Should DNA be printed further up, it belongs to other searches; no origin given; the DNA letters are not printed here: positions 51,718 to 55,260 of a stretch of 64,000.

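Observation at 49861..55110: Translationally adjacent M60-like peptidase + GH31 glycosidase with CBM32 and NPCBM modules: candidate O-glycoprotein (mucin-type) degradation operon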

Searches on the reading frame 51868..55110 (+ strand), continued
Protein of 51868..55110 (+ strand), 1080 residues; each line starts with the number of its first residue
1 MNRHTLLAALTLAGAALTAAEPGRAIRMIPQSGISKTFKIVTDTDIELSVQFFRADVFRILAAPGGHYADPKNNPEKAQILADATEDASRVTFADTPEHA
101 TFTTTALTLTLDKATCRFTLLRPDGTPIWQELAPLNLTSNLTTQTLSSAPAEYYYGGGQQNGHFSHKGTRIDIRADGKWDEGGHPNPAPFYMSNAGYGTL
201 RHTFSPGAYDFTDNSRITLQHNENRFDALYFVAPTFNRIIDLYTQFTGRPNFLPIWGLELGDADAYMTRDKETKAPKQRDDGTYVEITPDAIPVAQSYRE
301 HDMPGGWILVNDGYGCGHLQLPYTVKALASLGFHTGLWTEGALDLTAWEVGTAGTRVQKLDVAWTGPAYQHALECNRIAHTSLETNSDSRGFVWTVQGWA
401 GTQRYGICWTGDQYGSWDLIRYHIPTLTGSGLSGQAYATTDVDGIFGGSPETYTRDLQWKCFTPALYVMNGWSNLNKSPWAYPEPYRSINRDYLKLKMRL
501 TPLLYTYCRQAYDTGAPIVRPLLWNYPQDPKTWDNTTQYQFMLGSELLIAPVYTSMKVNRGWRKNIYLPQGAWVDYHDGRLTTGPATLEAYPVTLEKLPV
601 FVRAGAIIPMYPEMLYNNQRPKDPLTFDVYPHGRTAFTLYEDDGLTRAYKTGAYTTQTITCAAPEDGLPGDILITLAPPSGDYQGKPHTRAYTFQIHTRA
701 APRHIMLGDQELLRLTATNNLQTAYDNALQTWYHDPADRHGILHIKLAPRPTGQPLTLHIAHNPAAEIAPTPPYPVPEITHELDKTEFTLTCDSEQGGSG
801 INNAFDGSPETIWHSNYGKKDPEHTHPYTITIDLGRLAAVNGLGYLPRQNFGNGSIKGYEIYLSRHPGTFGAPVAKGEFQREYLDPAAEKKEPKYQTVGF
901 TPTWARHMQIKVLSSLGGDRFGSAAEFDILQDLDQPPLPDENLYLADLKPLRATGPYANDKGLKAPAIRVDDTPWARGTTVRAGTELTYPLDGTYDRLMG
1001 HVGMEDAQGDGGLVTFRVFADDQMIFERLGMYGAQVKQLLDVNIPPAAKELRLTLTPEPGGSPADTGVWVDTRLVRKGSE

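Call 14: find_homologous_proteins(query=window:51868-55110:+, max_evalue=1e-20)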
Query window:51868-55110:+ (1080 aa): 2706 proteins with E <= 1e-20 among 8000 candidates; the best 120 are listed.
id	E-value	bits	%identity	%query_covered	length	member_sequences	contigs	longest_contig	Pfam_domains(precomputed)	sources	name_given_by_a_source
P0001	0.0e+0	2568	100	100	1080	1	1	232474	PF00754.32,PF21365.4,PF08305.18,PF13802.13,PF01055.33,PF17137.10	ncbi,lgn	-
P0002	0.0e+0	1463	57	100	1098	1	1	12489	PF00754.32,PF21365.4,PF08305.18,PF13802.13,PF01055.33,PF17137.10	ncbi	-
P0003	0.0e+0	1462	60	97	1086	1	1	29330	PF00754.32,PF21365.4,PF08305.18,PF13802.13,PF01055.33,PF17137.10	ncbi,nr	ncbi:MAG: NPCBM/NEW2 domain-containing protein [Phycisphaerae bacterium]|nr:NPCBM/NEW2 domain-contai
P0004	0.0e+0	1456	57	100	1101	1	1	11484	PF00754.32,PF21365.4,PF08305.18,PF13802.13,PF01055.33,PF17137.10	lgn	-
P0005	0.0e+0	1444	58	98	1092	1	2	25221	PF00754.32,PF21365.4,PF22633.4,PF08305.18,PF13802.13,PF01055.33,PF17137.10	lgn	-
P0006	0.0e+0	1444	59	98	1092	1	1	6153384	PF00754.32,PF21365.4,PF22633.4,PF08305.18,PF13802.13,PF01055.33,PF17137.10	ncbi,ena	-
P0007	0.0e+0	1433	58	98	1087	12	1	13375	PF00754.32,PF21365.4,PF22633.4,PF08305.18,PF13802.13,PF01055.33,PF17137.10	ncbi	-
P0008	0.0e+0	1430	58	98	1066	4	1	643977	PF00754.32,PF21365.4,PF22633.4,PF08305.18,PF13802.13,PF01055.33,PF17137.10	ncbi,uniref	ncbi:hypothetical protein Rhal01_01058 [Rubritalea halochordaticola]|uniref:Glycosyl hydrolase famil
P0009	0.0e+0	1429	58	98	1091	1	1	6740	PF00754.32,PF21365.4,PF22633.4,PF08305.18,PF13802.13,PF01055.33,PF17137.10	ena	-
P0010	0.0e+0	1427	58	98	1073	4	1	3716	PF00754.32,PF21365.4,PF08305.18,PF13802.13,PF01055.33,PF17137.10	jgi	jgi:alpha-glucosidase (family GH31 glycosyl hydrolase)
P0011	0.0e+0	1424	59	98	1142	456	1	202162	PF00754.32,PF21365.4,PF22633.4,PF08305.18,PF13802.13,PF01055.33,PF17137.10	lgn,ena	-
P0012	0.0e+0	1424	58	99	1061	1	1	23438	PF00754.32,PF21365.4,PF22633.4,PF08305.18,PF13802.13,PF01055.33,PF17137.10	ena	-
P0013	0.0e+0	1421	57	100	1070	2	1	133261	PF00754.32,PF21365.4,PF22633.4,PF08305.18,PF13802.13,PF01055.33,PF17137.10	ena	-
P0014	0.0e+0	1419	57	100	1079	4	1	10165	PF00754.32,PF21365.4,PF08305.18,PF13802.13,PF01055.33,PF17137.10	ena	-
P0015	0.0e+0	1418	58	99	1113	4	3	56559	PF00754.32,PF21365.4,PF22633.4,PF08305.18,PF13802.13,PF01055.33,PF17137.10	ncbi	-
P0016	0.0e+0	1418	58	98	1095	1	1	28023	PF00754.32,PF21365.4,PF22633.4,PF08305.18,PF13802.13,PF01055.33,PF17137.10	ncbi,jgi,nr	ncbi:MAG: DUF5110 domain-containing protein [Phycisphaerales bacterium]|jgi:alpha-glucosidase|nr:DUF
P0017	0.0e+0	1414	56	100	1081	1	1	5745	PF00754.32,PF21365.4,PF08305.18,PF13802.13,PF01055.33,PF17137.10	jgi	jgi:alpha-glucosidase (family GH31 glycosyl hydrolase)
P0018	0.0e+0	1411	58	99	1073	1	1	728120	PF00754.32,PF21365.4,PF22633.4,PF08305.18,PF13802.13,PF01055.33,PF17137.10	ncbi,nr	ncbi:MAG: NPCBM/NEW2 domain-containing protein [Akkermansiaceae bacterium]|nr:NPCBM/NEW2 domain-cont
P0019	0.0e+0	1410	57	98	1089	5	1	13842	PF00754.32,PF21365.4,PF22633.4,PF08305.18,PF13802.13,PF01055.33,PF17137.10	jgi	-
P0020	0.0e+0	1410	57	99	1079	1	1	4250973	PF00754.32,PF21365.4,PF08305.18,PF13802.13,PF01055.33,PF17137.10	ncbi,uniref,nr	ncbi:Alpha-xylosidase [Anaerohalosphaera lusitana]|uniref:Alpha-xylosidase n=1 Tax=Anaerohalosphaera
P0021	0.0e+0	1410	58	100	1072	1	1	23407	PF00754.32,PF21365.4,PF08305.18,PF13802.13,PF01055.33,PF17137.10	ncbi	-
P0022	0.0e+0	1408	57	99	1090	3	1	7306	PF00754.32,PF21365.4,PF08305.18,PF13802.13,PF01055.33,PF17137.10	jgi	-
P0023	0.0e+0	1407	57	98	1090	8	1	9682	PF00754.32,PF21365.4,PF08305.18,PF13802.13,PF01055.33,PF17137.10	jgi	-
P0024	0.0e+0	1405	57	98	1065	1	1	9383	PF00754.32,PF21365.4,PF22633.4,PF08305.18,PF13802.13,PF01055.33,PF17137.10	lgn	-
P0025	0.0e+0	1403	56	100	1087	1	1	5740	PF00754.32,PF21365.4,PF08305.18,PF13802.13,PF01055.33,PF17137.10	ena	-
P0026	0.0e+0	1401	57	99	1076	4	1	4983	PF00754.32,PF21365.4,PF22633.4,PF08305.18,PF13802.13,PF01055.33,PF17137.10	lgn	-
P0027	0.0e+0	1399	56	100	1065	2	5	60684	PF00754.32,PF21365.4,PF22633.4,PF08305.18,PF13802.13,PF01055.33,PF17137.10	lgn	-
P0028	0.0e+0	1399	58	98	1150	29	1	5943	PF00754.32,PF21365.4,PF22633.4,PF08305.18,PF13802.13,PF01055.33,PF17137.10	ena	-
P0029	0.0e+0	1399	57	99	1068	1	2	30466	PF00754.32,PF21365.4,PF22633.4,PF08305.18,PF13802.13,PF01055.33,PF17137.10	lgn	-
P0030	0.0e+0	1397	58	99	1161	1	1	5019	PF00754.32,PF21365.4,PF22633.4,PF08305.18,PF13802.13,PF01055.33,PF17137.10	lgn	-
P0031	0.0e+0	1397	58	100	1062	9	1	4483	PF00754.32,PF21365.4,PF22633.4,PF08305.18,PF13802.13,PF01055.33,PF17137.10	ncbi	-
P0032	0.0e+0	1397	57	100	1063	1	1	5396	PF00754.32,PF21365.4,PF08305.18,PF13802.13,PF01055.33,PF17137.10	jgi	-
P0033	0.0e+0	1395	57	99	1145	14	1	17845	PF00754.32,PF21365.4,PF08305.18,PF13802.13,PF01055.33,PF17137.10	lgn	-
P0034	0.0e+0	1392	58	98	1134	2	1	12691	PF00754.32,PF21365.4,PF22633.4,PF08305.18,PF13802.13,PF01055.33,PF17137.10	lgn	-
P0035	0.0e+0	1391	58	97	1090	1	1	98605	PF00754.32,PF21365.4,PF22633.4,PF08305.18,PF13802.13,PF01055.33,PF17137.10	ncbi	-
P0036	0.0e+0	1387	58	98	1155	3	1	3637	PF00754.32,PF21365.4,PF22633.4,PF08305.18,PF13802.13,PF01055.33,PF17137.10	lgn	-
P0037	0.0e+0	1387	57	98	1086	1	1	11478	PF00754.32,PF21365.4,PF08305.18,PF13802.13,PF01055.33,PF17137.10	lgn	-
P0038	0.0e+0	1387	57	98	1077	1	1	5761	PF00754.32,PF21365.4,PF08305.18,PF13802.13,PF01055.33,PF17137.10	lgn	-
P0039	0.0e+0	1384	56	99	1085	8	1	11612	PF00754.32,PF21365.4,PF08305.18,PF13802.13,PF01055.33,PF17137.10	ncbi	ncbi:MAG: glycoside hydrolase family 31 protein [Kiritimatiellia bacterium]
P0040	0.0e+0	1382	57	98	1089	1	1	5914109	PF00754.32,PF21365.4,PF22633.4,PF08305.18,PF13802.13,PF01055.33,PF17137.10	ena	-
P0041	0.0e+0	1381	56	99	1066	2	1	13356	PF00754.32,PF21365.4,PF08305.18,PF13802.13,PF01055.33,PF17137.10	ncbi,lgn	-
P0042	0.0e+0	1380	59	96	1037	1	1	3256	PF00754.32,PF21365.4,PF22633.4,PF08305.18,PF13802.13,PF01055.33,PF17137.10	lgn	-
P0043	0.0e+0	1377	57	98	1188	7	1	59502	PF00754.32,PF21365.4,PF22633.4,PF08305.18,PF13802.13,PF01055.33,PF17137.10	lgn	-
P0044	0.0e+0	1376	57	100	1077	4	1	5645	PF00754.32,PF21365.4,PF22633.4,PF08305.18,PF13802.13,PF01055.33,PF17137.10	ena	-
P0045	0.0e+0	1375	57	98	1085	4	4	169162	PF00754.32,PF21365.4,PF08305.18,PF13802.13,PF01055.33,PF17137.10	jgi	jgi:alpha-glucosidase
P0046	0.0e+0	1373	56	100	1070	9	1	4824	PF00754.32,PF21365.4,PF08305.18,PF13802.13,PF01055.33,PF17137.10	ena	-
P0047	0.0e+0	1372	56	99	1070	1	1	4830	PF00754.32,PF21365.4,PF22633.4,PF08305.18,PF13802.13,PF01055.33,PF17137.10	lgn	-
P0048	0.0e+0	1368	58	98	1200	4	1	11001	PF00754.32,PF21365.4,PF22633.4,PF08305.18,PF13802.13,PF01055.33,PF17137.10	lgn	-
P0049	0.0e+0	1367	56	100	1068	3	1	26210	PF00754.32,PF21365.4,PF22633.4,PF08305.18,PF13802.13,PF01055.33,PF17137.10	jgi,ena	-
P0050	0.0e+0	1367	56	99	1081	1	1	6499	PF00754.32,PF21365.4,PF22633.4,PF08305.18,PF13802.13,PF01055.33,PF17137.10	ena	-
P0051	0.0e+0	1367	55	100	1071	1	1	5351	PF00754.32,PF21365.4,PF22633.4,PF08305.18,PF13802.13,PF01055.33,PF17137.10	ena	-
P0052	0.0e+0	1366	55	100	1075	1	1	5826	PF00754.32,PF21365.4,PF22633.4,PF08305.18,PF13802.13,PF01055.33,PF17137.10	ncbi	-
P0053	0.0e+0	1363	57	98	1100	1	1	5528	PF00754.32,PF21365.4,PF22633.4,PF08305.18,PF13802.13,PF01055.33,PF17137.10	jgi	-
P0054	0.0e+0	1359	56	98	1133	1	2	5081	PF00754.32,PF21365.4,PF08305.18,PF13802.13,PF01055.33,PF17137.10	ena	-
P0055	0.0e+0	1358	56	99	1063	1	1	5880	PF00754.32,PF21365.4,PF08305.18,PF13802.13,PF01055.33,PF17137.10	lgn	-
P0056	0.0e+0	1358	56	100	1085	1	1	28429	PF00754.32,PF21365.4,PF22633.4,PF08305.18,PF13802.13,PF01055.33,PF17137.10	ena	-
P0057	0.0e+0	1358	55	100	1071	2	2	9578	PF00754.32,PF21365.4,PF22633.4,PF08305.18,PF13802.13,PF01055.33,PF17137.10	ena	-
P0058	0.0e+0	1355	56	99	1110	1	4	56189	PF00754.32,PF21365.4,PF08305.18,PF13802.13,PF01055.33,PF17137.10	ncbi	-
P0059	0.0e+0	1355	56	100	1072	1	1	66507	PF00754.32,PF21365.4,PF08305.18,PF13802.13,PF01055.33,PF17137.10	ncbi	-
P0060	0.0e+0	1349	56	98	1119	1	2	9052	PF00754.32,PF21365.4,PF08305.18,PF13802.13,PF01055.33,PF17137.10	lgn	-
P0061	0.0e+0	1347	56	99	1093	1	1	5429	PF00754.32,PF21365.4,PF08305.18,PF13802.13,PF01055.33,PF17137.10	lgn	-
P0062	0.0e+0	1344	59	90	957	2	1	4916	PF00754.32,PF21365.4,PF08305.18,PF13802.13,PF01055.33,PF17137.10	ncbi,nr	ncbi:MAG: NPCBM/NEW2 domain-containing protein, partial [Anaerohalosphaera sp.]|nr:NPCBM/NEW2 domain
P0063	0.0e+0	1344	57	98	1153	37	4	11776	PF00754.32,PF21365.4,PF08305.18,PF13802.13,PF01055.33,PF17137.10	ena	-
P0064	0.0e+0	1344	57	98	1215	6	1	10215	PF00754.32,PF21365.4,PF22633.4,PF08305.18,PF13802.13,PF01055.33,PF17137.10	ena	-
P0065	0.0e+0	1343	57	98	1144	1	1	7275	PF00754.32,PF21365.4,PF08305.18,PF13802.13,PF01055.33,PF17137.10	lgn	-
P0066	0.0e+0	1341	57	96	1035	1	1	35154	PF00754.32,PF21365.4,PF08305.18,PF13802.13,PF01055.33,PF17137.10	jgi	-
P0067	0.0e+0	1340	54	99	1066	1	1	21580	PF00754.32,PF21365.4,PF22633.4,PF08305.18,PF13802.13,PF01055.33,PF17137.10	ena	-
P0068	0.0e+0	1338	57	97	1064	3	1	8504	PF00754.32,PF21365.4,PF22633.4,PF08305.18,PF13802.13,PF01055.33,PF17137.10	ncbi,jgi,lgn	ncbi:MAG: alpha-glucosidase [Planctomycetota bacterium]|jgi:alpha-glucosidase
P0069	0.0e+0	1337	56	99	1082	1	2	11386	PF00754.32,PF21365.4,PF22633.4,PF08305.18,PF13802.13,PF01055.33,PF17137.10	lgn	-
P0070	0.0e+0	1334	55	100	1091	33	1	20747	PF00754.32,PF21365.4,PF22633.4,PF08305.18,PF13802.13,PF01055.33,PF17137.10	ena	-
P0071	0.0e+0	1334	54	100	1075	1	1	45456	PF00754.32,PF21365.4,PF22633.4,PF08305.18,PF13802.13,PF01055.33,PF17137.10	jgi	-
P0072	0.0e+0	1334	56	97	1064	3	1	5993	PF00754.32,PF21365.4,PF22633.4,PF08305.18,PF13802.13,PF01055.33,PF17137.10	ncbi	-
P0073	0.0e+0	1333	56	100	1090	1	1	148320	PF00754.32,PF21365.4,PF22633.4,PF08305.18,PF13802.13,PF01055.33,PF17137.10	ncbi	-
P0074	0.0e+0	1333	54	100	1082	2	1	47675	PF00754.32,PF21365.4,PF22633.4,PF08305.18,PF13802.13,PF01055.33,PF17137.10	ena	-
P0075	0.0e+0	1332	57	96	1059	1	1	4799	PF00754.32,PF21365.4,PF22633.4,PF08305.18,PF13802.13,PF01055.33,PF17137.10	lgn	-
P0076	0.0e+0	1330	56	100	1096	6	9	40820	PF00754.32,PF21365.4,PF22633.4,PF08305.18,PF13802.13,PF01055.33,PF17137.10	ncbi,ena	-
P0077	0.0e+0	1330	55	98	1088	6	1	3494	PF00754.32,PF21365.4,PF22633.4,PF08305.18,PF13802.13,PF01055.33,PF17137.10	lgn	-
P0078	0.0e+0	1329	56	100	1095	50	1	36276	PF00754.32,PF21365.4,PF22633.4,PF08305.18,PF13802.13,PF01055.33,PF17137.10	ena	-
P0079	0.0e+0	1328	55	100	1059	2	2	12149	PF00754.32,PF21365.4,PF22633.4,PF08305.18,PF13802.13,PF01055.33,PF17137.10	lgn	-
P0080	0.0e+0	1327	55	100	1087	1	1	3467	PF00754.32,PF21365.4,PF22633.4,PF08305.18,PF13802.13,PF01055.33,PF17137.10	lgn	-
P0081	0.0e+0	1325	56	99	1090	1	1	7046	PF00754.32,PF21365.4,PF08305.18,PF13802.13,PF01055.33,PF17137.10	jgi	jgi:alpha-glucosidase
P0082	0.0e+0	1325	54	99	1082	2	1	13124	PF00754.32,PF21365.4,PF22633.4,PF08305.18,PF13802.13,PF01055.33,PF17137.10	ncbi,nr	ncbi:MAG: glycoside hydrolase family 31 protein [bacterium]|nr:glycoside hydrolase family 31 protein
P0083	0.0e+0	1321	54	100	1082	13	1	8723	PF00754.32,PF21365.4,PF22633.4,PF08305.18,PF13802.13,PF01055.33,PF17137.10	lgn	-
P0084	0.0e+0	1321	55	100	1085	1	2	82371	PF00754.32,PF21365.4,PF22633.4,PF08305.18,PF13802.13,PF01055.33,PF17137.10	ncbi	-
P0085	0.0e+0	1320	56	99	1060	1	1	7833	PF00754.32,PF21365.4,PF22633.4,PF08305.18,PF13802.13,PF01055.33,PF17137.10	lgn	-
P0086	0.0e+0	1318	55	100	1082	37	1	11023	PF00754.32,PF21365.4,PF22633.4,PF08305.18,PF13802.13,PF01055.33,PF17137.10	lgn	-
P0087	0.0e+0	1318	54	98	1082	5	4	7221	PF00754.32,PF21365.4,PF22633.4,PF08305.18,PF13802.13,PF01055.33,PF17137.10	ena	-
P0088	0.0e+0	1315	55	99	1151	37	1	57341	PF00754.32,PF21365.4,PF22633.4,PF08305.18,PF13802.13,PF01055.33,PF17137.10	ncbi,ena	-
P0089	0.0e+0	1314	55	100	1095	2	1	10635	PF00754.32,PF21365.4,PF08305.18,PF13802.13,PF01055.33,PF17137.10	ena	-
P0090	0.0e+0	1312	55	98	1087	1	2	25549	PF00754.32,PF21365.4,PF22633.4,PF08305.18,PF13802.13,PF01055.33,PF17137.10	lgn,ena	-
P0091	0.0e+0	1310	55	98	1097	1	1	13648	PF00754.32,PF21365.4,PF22633.4,PF08305.18,PF13802.13,PF01055.33,PF17137.10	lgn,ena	-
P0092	0.0e+0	1307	54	100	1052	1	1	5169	PF00754.32,PF21365.4,PF22633.4,PF08305.18,PF13802.13,PF01055.33,PF17137.10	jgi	-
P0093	0.0e+0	1307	55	98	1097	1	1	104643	PF00754.32,PF21365.4,PF22633.4,PF08305.18,PF13802.13,PF01055.33,PF17137.10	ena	-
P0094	0.0e+0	1307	55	98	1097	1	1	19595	PF00754.32,PF21365.4,PF22633.4,PF08305.18,PF13802.13,PF01055.33,PF17137.10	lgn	-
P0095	0.0e+0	1307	55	98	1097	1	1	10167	PF00754.32,PF21365.4,PF22633.4,PF08305.18,PF13802.13,PF01055.33,PF17137.10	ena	-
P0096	0.0e+0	1306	54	98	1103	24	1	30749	PF00754.32,PF21365.4,PF22633.4,PF08305.18,PF13802.13,PF01055.33,PF17137.10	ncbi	-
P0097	0.0e+0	1305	59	90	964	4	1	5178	PF00754.32,PF21365.4,PF22633.4,PF08305.18,PF13802.13,PF01055.33,PF17137.10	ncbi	ncbi:MAG: NPCBM/NEW2 domain-containing protein, partial [Akkermansiaceae bacterium]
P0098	0.0e+0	1304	53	100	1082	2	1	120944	PF00754.32,PF21365.4,PF22633.4,PF08305.18,PF13802.13,PF01055.33,PF17137.10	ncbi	-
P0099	0.0e+0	1303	53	99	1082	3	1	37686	PF00754.32,PF21365.4,PF22633.4,PF08305.18,PF13802.13,PF01055.33,PF17137.10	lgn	-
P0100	0.0e+0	1303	55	98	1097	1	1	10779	PF00754.32,PF21365.4,PF22633.4,PF08305.18,PF13802.13,PF01055.33,PF17137.10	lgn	-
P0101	0.0e+0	1303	53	100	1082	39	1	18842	PF00754.32,PF21365.4,PF22633.4,PF08305.18,PF13802.13,PF01055.33,PF17137.10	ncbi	-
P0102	0.0e+0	1301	55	98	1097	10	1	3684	PF00754.32,PF21365.4,PF22633.4,PF08305.18,PF13802.13,PF01055.33,PF17137.10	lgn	-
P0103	0.0e+0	1298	54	98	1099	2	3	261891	PF00754.32,PF21365.4,PF22633.4,PF08305.18,PF13802.13,PF01055.33,PF17137.10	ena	-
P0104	0.0e+0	1297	55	99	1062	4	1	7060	PF00754.32,PF21365.4,PF08305.18,PF13802.13,PF01055.33,PF17137.10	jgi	jgi:alpha-glucosidase (family GH31 glycosyl hydrolase)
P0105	0.0e+0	1296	54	98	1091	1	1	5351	PF00754.32,PF21365.4,PF08305.18,PF13802.13,PF01055.33,PF17137.10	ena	-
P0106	0.0e+0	1295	55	99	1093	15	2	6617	PF00754.32,PF21365.4,PF22633.4,PF08305.18,PF13802.13,PF01055.33,PF17137.10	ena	-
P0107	0.0e+0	1294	55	98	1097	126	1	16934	PF00754.32,PF21365.4,PF22633.4,PF08305.18,PF13802.13,PF01055.33,PF17137.10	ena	-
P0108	0.0e+0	1293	53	100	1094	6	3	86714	PF00754.32,PF21365.4,PF22633.4,PF08305.18,PF13802.13,PF01055.33,PF17137.10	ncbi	-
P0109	0.0e+0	1291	54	98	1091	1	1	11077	PF00754.32,PF21365.4,PF22633.4,PF08305.18,PF13802.13,PF01055.33,PF17137.10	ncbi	-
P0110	0.0e+0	1290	54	98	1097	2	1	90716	PF00754.32,PF21365.4,PF22633.4,PF08305.18,PF13802.13,PF01055.33,PF17137.10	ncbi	-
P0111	0.0e+0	1285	54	98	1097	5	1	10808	PF00754.32,PF21365.4,PF22633.4,PF08305.18,PF13802.13,PF01055.33,PF17137.10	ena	-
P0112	0.0e+0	1285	53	100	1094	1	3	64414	PF00754.32,PF21365.4,PF22633.4,PF08305.18,PF13802.13,PF01055.33,PF17137.10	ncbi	-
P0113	0.0e+0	1282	54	98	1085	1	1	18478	PF00754.32,PF21365.4,PF08305.18,PF13802.13,PF01055.33,PF17137.10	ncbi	-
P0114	0.0e+0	1281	53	100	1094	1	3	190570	PF00754.32,PF21365.4,PF08305.18,PF13802.13,PF01055.33,PF17137.10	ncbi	-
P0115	0.0e+0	1275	53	100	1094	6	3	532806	PF00754.32,PF21365.4,PF22633.4,PF08305.18,PF13802.13,PF01055.33,PF17137.10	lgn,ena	-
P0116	0.0e+0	1273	54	100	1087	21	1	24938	PF00754.32,PF21365.4,PF22633.4,PF08305.18,PF13802.13,PF01055.33,PF17137.10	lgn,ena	-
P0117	0.0e+0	1273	53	100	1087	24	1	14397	PF00754.32,PF21365.4,PF22633.4,PF08305.18,PF13802.13,PF01055.33,PF17137.10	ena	-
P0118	0.0e+0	1272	53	100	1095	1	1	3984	PF00754.32,PF21365.4,PF22633.4,PF08305.18,PF13802.13,PF01055.33,PF17137.10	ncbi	-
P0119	0.0e+0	1269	53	98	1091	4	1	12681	PF00754.32,PF21365.4,PF22633.4,PF08305.18,PF13802.13,PF01055.33,PF17137.10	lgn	-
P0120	0.0e+0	1269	53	98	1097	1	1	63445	PF00754.32,PF21365.4,PF22633.4,PF08305.18,PF13802.13,PF01055.33,PF17137.10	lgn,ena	-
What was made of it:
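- GH31 homologues are also common in marine and other environmental PVC bacteria such as Rubritalea and Anaerohalosphaera (call 14). Public annotations call homologues 'alpha-glucosidase' or 'alpha-xylosidase' (call 14).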
